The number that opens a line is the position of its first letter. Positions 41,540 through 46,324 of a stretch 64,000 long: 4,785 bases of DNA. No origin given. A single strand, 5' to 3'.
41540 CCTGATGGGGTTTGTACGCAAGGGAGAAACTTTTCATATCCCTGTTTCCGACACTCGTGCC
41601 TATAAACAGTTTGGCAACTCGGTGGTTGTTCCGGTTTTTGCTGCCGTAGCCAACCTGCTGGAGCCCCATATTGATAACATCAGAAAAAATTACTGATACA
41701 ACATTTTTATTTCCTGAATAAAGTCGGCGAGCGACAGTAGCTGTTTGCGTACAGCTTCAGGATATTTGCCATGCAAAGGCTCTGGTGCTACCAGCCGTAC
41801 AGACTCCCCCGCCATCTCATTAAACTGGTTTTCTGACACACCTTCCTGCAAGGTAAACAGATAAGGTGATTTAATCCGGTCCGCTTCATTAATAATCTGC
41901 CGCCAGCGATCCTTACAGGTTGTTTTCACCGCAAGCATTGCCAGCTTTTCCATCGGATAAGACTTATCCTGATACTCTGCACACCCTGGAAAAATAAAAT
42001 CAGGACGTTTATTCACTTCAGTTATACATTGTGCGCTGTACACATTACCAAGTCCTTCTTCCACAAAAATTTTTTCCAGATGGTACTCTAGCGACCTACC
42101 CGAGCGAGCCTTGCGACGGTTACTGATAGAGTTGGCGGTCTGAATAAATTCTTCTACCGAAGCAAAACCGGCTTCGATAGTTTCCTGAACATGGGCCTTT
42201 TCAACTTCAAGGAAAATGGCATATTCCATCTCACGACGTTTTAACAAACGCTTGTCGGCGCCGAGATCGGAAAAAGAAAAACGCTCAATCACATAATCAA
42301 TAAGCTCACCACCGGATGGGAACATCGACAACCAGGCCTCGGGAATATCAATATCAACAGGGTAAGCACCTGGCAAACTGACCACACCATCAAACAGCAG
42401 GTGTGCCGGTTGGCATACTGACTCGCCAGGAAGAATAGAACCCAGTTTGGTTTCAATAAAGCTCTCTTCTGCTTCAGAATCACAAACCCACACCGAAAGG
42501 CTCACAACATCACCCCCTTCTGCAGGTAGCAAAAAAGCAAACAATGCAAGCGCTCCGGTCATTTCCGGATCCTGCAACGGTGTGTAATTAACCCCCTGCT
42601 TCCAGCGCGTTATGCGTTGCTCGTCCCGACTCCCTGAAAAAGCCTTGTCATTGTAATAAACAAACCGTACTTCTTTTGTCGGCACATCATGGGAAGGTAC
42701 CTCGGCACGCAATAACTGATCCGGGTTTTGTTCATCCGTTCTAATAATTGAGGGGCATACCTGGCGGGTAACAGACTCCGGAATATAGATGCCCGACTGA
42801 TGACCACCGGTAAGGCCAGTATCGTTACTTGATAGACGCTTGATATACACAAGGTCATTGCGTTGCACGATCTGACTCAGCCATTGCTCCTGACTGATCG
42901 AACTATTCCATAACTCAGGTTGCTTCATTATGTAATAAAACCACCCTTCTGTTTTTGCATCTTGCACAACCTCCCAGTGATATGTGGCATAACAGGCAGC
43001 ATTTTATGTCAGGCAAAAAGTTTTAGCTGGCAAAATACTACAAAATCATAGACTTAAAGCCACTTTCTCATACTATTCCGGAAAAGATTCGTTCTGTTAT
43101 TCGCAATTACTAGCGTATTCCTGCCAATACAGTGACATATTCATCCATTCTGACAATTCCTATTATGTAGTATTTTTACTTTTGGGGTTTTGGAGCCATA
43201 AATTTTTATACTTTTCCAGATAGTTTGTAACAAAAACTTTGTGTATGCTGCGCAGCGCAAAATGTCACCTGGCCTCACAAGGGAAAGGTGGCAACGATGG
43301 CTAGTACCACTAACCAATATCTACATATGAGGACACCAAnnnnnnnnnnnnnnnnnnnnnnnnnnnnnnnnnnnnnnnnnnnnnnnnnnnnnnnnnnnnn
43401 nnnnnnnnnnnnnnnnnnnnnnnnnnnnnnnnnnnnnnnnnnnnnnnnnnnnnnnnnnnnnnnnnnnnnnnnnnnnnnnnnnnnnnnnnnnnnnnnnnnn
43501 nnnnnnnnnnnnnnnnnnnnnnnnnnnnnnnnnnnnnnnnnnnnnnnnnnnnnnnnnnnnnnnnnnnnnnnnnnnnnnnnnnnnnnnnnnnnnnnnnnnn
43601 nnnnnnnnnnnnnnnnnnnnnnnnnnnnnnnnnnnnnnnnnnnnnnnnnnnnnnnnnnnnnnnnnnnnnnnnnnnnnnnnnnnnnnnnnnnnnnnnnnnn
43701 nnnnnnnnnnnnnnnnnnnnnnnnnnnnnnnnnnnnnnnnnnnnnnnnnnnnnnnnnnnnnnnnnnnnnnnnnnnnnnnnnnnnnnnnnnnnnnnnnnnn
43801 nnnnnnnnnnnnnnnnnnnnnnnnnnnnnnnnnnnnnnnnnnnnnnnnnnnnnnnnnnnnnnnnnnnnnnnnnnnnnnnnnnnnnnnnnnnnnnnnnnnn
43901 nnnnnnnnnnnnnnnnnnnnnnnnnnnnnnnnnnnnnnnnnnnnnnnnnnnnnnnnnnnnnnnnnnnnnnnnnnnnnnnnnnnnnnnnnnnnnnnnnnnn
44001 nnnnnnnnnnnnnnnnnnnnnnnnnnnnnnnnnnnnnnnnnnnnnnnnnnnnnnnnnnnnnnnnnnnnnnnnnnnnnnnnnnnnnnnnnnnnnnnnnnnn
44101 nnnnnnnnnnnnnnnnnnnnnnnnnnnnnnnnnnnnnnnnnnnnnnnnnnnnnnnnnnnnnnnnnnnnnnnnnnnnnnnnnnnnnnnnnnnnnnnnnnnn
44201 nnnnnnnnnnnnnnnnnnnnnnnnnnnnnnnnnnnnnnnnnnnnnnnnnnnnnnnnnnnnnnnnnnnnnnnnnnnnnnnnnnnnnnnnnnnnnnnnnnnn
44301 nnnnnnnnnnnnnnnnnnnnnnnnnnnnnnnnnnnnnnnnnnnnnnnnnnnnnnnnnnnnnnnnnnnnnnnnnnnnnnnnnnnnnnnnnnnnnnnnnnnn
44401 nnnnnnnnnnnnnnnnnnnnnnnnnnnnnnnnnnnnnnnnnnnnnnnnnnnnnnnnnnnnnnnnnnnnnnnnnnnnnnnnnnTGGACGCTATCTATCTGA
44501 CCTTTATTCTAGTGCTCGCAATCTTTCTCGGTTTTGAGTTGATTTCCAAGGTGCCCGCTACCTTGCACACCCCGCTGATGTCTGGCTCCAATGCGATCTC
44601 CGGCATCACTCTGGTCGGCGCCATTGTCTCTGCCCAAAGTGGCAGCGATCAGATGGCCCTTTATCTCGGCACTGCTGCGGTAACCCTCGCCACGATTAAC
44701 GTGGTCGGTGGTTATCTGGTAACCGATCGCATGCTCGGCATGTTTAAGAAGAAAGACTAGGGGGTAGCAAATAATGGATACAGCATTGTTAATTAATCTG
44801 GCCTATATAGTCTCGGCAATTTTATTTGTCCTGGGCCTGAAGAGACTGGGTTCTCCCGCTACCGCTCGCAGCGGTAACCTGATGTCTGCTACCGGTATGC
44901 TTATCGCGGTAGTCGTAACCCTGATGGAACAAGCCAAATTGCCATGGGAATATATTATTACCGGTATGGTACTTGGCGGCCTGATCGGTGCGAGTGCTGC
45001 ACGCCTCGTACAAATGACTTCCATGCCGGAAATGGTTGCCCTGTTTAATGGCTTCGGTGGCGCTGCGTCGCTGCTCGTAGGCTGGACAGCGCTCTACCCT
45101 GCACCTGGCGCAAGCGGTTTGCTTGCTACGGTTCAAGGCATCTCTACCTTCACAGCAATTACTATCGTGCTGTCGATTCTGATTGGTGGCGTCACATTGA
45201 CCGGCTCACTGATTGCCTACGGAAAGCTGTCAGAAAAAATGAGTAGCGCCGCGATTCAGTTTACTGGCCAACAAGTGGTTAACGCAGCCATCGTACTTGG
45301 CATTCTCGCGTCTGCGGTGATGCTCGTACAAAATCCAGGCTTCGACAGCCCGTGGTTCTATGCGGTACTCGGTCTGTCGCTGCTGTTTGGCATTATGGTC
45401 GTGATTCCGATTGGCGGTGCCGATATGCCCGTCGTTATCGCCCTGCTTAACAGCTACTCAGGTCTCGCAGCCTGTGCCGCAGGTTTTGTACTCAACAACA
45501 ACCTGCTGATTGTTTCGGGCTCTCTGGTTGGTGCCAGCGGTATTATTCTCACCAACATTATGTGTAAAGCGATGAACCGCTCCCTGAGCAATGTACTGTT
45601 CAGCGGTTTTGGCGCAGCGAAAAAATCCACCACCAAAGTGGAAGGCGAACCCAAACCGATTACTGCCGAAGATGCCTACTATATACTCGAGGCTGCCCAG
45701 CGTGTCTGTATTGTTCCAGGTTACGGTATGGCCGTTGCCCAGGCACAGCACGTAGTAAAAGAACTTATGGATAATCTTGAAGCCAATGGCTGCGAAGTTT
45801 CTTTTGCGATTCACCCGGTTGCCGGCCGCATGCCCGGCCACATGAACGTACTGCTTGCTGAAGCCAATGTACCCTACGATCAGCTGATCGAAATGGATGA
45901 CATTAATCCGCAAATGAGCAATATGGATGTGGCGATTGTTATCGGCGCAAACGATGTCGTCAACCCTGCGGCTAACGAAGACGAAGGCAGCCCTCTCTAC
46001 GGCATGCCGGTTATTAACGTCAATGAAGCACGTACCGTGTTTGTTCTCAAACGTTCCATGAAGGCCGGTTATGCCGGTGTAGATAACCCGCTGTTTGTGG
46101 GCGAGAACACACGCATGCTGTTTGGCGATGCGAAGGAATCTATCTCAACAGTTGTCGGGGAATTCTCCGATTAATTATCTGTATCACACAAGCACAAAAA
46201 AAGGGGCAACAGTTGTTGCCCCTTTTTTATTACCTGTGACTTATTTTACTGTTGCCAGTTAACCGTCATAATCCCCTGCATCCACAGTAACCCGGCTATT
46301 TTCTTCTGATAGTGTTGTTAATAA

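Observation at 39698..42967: Compact EcoRII-type restriction-modification island with a linked Vsr, inserted between core genes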

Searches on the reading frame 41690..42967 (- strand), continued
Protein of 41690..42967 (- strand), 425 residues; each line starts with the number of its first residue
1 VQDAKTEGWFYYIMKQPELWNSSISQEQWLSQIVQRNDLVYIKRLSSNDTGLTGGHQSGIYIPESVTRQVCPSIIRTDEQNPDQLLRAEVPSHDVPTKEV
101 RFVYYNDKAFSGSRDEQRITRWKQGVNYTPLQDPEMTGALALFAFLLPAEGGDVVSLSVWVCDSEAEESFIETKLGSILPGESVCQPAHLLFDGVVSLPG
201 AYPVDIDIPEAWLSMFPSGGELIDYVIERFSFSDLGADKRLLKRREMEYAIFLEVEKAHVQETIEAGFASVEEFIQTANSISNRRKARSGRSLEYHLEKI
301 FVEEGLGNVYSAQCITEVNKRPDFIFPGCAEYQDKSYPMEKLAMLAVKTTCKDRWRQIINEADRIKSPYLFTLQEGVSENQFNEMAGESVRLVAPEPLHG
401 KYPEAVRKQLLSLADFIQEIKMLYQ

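Call 37: find_encoding_contigs(protein=P0005, flank=6000, max_places=3)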
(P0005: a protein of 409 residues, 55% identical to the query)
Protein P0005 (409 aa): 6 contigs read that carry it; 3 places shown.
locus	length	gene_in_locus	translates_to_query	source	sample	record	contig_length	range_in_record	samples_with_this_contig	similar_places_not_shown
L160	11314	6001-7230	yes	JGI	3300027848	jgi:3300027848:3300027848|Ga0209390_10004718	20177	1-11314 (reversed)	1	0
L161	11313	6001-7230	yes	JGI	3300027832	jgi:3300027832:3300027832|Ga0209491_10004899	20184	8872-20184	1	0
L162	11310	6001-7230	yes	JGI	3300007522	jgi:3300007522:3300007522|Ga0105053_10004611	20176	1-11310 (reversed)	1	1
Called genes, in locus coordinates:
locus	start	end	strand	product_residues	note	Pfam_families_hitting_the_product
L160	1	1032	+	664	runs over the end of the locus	PF00271:Helicase_C (weak)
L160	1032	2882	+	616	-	PF09369:MZB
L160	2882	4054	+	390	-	-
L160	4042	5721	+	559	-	-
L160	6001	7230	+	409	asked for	PF09217:EcoRII-N, PF09019:EcoRII-C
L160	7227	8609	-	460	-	PF00145:DNA_methylase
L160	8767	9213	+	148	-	PF03852:Vsr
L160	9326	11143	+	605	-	PF00270:DEAD, PF04851:ResIII, PF00271:Helicase_C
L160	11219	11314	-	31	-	?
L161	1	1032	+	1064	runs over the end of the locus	PF00271:Helicase_C (weak)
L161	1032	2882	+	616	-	PF09369:MZB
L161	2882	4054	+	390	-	-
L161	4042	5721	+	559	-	-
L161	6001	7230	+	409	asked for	PF09217:EcoRII-N, PF09019:EcoRII-C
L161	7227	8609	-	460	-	PF00145:DNA_methylase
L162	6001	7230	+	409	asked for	PF09217:EcoRII-N, PF09019:EcoRII-C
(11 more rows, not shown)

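Call 38: find_encoding_contigs(protein=P0009, flank=6000, max_places=3)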
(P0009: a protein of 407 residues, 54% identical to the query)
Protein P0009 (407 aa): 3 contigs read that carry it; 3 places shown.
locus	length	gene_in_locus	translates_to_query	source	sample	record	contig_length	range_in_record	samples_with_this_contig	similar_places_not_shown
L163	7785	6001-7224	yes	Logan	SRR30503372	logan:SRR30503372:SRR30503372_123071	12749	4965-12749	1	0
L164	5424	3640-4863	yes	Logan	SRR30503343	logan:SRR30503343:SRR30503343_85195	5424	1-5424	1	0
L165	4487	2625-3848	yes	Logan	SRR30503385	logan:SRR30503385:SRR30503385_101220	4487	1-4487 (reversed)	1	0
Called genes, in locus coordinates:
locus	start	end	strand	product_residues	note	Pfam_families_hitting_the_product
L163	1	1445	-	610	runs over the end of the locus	-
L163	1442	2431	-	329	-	PF14390:DUF4420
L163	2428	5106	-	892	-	PF10593:Z1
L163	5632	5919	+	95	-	PF14088:DUF4268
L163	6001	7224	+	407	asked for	PF09217:EcoRII-N, PF09019:EcoRII-C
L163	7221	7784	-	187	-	?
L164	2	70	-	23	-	?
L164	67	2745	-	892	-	PF10593:Z1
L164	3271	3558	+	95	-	PF14088:DUF4268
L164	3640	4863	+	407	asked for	PF09217:EcoRII-N, PF09019:EcoRII-C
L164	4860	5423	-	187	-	?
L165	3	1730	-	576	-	?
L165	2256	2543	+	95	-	PF14088:DUF4268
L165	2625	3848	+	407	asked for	PF09217:EcoRII-N, PF09019:EcoRII-C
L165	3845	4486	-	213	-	?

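Call 89: search_protein_families(library=padloc, proteins=[window:41690-42967:-], max_evalue=0.001)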
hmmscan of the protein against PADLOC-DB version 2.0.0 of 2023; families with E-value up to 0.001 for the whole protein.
window:41690-42967:- (425 aa): 3 families
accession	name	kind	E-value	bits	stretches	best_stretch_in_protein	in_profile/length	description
PDLC03467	REase_II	-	6.4e-121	402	1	27-386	7-362/365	Type II restriction enzyme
PDLC03466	REase_II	-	1.5e-05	22.8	1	278-393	109-229/305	Type II restriction enzyme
PDLC03545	REase_II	-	3.7e-05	21.4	1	221-366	35-178/272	Type II restriction enzyme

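Call 91: find_related_loci(query=A1, collection=viral_contigs, flank=4000)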
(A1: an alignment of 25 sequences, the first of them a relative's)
Query A1 (425 aa) in viral_contigs; peptide patterns used: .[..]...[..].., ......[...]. (x = any residue, [..] = any of these).
68 stretches matched a pattern; 51 encode a relative of the query (tblastn E <= 1e-3); 51 distinct loci.
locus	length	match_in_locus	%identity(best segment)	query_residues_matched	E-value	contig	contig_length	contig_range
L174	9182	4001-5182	51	27-424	5e-132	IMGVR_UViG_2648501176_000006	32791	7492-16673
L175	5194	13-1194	50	27-424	5e-129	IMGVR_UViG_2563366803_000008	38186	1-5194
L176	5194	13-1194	50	27-424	5e-129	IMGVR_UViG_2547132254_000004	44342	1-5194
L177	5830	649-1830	50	27-424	8e-129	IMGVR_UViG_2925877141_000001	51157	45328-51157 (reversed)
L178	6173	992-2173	50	27-424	8e-129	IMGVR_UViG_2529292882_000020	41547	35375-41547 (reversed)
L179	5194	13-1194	50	27-424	1e-128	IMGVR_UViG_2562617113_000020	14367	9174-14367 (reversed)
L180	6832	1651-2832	50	27-424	8e-129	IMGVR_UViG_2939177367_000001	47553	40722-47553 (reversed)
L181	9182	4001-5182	50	27-424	8e-129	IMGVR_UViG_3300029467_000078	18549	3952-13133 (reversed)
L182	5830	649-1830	50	27-424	8e-129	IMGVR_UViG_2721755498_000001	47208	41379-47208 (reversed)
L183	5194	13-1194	50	27-424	7e-129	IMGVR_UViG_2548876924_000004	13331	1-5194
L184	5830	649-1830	50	27-424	1e-128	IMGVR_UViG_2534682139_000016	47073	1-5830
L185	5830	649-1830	50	27-424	8e-129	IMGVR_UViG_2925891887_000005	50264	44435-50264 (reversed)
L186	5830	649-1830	50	27-424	8e-129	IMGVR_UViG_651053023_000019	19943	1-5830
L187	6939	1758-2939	50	27-424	8e-129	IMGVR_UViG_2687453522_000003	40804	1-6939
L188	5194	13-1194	50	27-424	7e-129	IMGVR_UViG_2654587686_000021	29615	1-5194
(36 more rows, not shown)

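Call 94: search_protein_families(library=pfam, proteins=[L079:6769-7035:+, L160:9326-11143:+, L160:4042-5721:+], max_evalue=0.1)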
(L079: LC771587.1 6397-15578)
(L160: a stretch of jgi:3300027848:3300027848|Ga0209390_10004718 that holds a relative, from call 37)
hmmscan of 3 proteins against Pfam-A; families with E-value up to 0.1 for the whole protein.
L079:6769-7035:+ (88 aa): 1 family
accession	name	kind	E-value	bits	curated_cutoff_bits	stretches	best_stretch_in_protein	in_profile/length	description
PF03400.19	DDE_Tnp_IS1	-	1.4e-44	152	24.1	1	1-88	44-131/131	IS1 transposase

L160:9326-11143:+ (605 aa): 7 families
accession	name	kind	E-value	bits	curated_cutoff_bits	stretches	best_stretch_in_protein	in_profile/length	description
PF00271.37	Helicase_C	-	1.8e-13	51.2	23.5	1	464-569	6-108/110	Helicase conserved C-terminal domain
PF00270.35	DEAD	-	6e-10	39.5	26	1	197-377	13-161/167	DEAD/DEAH box helicase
PF04851.21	ResIII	-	6.6e-10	39.6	22.5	1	178-376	4-162/164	Type III restriction enzyme, res subunit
PF13872.12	AAA_34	-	0.018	14.4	27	1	187-255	49-112/306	P-loop containing NTP hydrolase pore-1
PF00176.29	SNF2-rel_dom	-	0.043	13.3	24.9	0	197-393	16-180/290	SNF2-related domain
PF18766.7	SWI2_SNF2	-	0.084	13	26.7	0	196-384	16-163/221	SWI2/SNF2 ATPase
PF16203.11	ERCC3_RAD25_C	-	0.1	12.3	27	0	490-572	70-153/248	ERCC3/RAD25/XPB C-terminal helicase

L160:4042-5721:+ (559 aa): 0 families

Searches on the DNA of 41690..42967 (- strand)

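Call 58: search_dna_similar(query=L079:5231-6900:-, collection=ecoli_genomes, mode=distant, max_rows=12, rows=spread)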
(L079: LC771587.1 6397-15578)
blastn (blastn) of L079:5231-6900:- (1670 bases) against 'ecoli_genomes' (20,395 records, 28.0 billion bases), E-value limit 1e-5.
In 387 record(s) the limit of 40 matching pieces per record was reached: places in those records are undercounted.
Records with a match: 9967; places in all: 76684; records where one place covers at least 80% of the query: 564.
Genomes with a match: 5425 of 5426; with a place that covers at least 80% of the query: 539. Places per genome that has any: lowest 1, median 10, highest 68. On chromosomes: 62976 places; on plasmids: 13708.
Best place of each record, by identity: >=99% 232; 95-99% 1202; 90-95% 514; 80-90% 2518; 60-80% 5501.
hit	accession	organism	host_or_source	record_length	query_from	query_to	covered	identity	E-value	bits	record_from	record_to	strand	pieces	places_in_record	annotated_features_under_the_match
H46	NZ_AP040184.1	Escherichia coli strain NR363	Homo sapiens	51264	1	1670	100%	100.0%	0e+0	3020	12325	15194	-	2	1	IS5-like element ISKpn26 family transposase | dcm: DNA (cytosine-5-)-methyltransferase | DNA cytosine methyltransferase | hypothetical protein | IS1 family transposase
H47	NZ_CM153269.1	Escherichia coli strain F5446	Homo sapiens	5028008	1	1618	76%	73.1%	1e-135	719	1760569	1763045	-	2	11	dcm: DNA-cytosine methyltransferase | IS1 family transposase | HD domain-containing protein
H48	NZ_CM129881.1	Escherichia coli strain MB07011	seawater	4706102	498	1618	67%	70.5%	2e-138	502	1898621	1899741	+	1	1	dcm: DNA-cytosine methyltransferase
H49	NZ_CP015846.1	Escherichia coli O157:H7 strain FRIK2069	Bos taurus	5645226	498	1618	67%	70.3%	1e-135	493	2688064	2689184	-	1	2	dcm: DNA-cytosine methyltransferase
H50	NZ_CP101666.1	Escherichia coli strain M171-1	Manis javanica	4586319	498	1618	67%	70.2%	3e-137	499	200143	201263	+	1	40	dcm: DNA-cytosine methyltransferase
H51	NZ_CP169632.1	Escherichia coli strain L-formLTE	-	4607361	498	1618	67%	70.2%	6e-133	485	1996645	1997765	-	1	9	dcm: DNA-cytosine methyltransferase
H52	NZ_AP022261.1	Escherichia coli strain WP8-S18-ESBL-07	-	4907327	498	1618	67%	69.8%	2e-127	467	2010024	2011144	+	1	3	dcm: DNA-cytosine methyltransferase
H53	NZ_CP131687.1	Escherichia coli strain 2016C04-116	Homo sapiens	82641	1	140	8%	95.7%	3e-55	226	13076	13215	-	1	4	IS1 family transposase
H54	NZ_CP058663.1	Escherichia coli strain 005008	Homo sapiens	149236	1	140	8%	92.9%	7e-50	208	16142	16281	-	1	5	IS1 family transposase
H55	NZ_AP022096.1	Escherichia coli strain WP4-S18-ESBL-08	-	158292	1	140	8%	88.6%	1e-41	181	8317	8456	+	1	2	IS1-like element IS1A family transposase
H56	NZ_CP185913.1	Escherichia coli strain Cn5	Cikapundung River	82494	1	140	8%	88.6%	1e-41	181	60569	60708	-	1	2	IS1-like element IS1A family transposase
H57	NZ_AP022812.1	Escherichia coli strain JE86-ST02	Homo sapiens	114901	1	45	3%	100.0%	7e-12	82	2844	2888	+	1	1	IS1 family transposase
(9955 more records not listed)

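Call 59: get_annotated_region(hit=H48, flank=1500)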
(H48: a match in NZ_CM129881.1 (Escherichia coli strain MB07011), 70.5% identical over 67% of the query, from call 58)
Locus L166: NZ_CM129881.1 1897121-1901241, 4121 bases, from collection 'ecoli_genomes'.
description: Escherichia coli strain MB07011 chromosome, whole genome shotgun sequence
organism: Escherichia coli strain MB07011 (NCBI taxid 562)
replicon: chromosome; assembly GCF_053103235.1
host: -; source: seawater; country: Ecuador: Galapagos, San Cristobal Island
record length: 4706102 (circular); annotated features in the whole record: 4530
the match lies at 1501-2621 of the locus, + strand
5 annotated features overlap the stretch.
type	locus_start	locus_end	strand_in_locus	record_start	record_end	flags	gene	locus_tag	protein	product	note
CDS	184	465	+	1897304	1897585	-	drpB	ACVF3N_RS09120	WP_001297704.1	cell division protein DrpB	-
CDS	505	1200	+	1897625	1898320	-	yedJ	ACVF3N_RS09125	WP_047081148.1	phosphohydrolase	-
CDS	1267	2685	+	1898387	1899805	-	dcm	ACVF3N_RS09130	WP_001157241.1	DNA-cytosine methyltransferase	-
CDS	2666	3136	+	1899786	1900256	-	vsr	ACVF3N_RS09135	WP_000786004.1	VSPR family DNA mismatch endonuclease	-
CDS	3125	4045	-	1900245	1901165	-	yedA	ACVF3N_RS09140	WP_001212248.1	drug/metabolite exporter YedA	-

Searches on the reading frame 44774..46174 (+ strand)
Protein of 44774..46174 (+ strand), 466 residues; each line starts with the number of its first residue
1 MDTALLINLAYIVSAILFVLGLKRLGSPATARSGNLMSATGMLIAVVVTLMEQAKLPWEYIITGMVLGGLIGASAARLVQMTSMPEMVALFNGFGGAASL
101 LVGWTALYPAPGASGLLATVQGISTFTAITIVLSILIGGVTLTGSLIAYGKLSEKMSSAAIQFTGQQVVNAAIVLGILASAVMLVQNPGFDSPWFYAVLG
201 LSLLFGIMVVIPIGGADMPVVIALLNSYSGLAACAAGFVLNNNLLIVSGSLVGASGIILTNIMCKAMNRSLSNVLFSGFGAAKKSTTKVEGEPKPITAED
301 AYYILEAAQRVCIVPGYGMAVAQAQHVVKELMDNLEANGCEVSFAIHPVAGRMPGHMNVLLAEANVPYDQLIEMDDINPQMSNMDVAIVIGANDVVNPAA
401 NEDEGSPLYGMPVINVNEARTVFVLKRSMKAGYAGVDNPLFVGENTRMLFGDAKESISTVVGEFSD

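Call 9: find_encoding_contigs(protein=window:44774-46174:+, flank=10000, max_places=6)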
Protein window:44774-46174:+ (466 aa): no gene with exactly this product is on record in the collection.
